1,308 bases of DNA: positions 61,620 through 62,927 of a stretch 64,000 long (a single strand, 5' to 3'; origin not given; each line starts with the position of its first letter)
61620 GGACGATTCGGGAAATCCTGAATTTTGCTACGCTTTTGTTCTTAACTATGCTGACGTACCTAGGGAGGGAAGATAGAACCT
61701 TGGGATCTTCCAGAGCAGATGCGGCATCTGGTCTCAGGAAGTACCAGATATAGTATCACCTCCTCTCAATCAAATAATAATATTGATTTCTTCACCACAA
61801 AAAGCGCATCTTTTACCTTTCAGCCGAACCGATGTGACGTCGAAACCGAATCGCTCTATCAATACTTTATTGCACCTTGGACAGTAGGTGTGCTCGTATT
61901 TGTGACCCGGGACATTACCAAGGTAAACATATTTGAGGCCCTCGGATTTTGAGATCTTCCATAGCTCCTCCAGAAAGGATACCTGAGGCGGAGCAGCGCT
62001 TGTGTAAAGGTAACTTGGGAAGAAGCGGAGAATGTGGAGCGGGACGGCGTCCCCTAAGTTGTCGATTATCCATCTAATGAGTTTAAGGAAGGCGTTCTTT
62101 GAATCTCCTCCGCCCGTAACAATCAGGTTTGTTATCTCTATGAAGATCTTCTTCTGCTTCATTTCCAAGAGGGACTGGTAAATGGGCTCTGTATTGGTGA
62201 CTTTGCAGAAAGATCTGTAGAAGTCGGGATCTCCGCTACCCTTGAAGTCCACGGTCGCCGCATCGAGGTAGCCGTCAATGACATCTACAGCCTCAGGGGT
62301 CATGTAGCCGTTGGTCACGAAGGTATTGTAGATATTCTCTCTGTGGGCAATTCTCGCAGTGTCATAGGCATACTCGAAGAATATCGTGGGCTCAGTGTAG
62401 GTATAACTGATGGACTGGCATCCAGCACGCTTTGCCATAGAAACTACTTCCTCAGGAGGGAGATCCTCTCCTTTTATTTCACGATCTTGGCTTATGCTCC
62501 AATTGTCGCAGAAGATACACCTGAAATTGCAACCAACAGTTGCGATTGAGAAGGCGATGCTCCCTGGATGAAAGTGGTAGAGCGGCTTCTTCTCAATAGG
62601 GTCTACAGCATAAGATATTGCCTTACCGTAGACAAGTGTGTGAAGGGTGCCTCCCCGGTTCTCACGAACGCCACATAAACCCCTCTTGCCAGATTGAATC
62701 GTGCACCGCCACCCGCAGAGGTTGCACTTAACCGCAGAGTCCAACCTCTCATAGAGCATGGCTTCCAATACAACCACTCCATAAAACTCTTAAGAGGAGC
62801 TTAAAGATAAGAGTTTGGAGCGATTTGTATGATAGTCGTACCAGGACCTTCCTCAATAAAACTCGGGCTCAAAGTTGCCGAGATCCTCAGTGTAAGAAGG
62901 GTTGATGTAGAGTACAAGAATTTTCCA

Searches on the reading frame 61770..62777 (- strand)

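Call 40: search_protein_families(library=pfam, max_evalue=0.00001, proteins=[window:61770-62777:-])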
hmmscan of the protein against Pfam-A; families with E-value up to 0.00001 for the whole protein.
window:61770-62777:- (335 aa): 1 family
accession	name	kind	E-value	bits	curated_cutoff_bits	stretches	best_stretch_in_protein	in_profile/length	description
PF04055.27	Radical_SAM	-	1.4e-21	77.8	29.5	1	79-237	3-166/166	Radical SAM superfamily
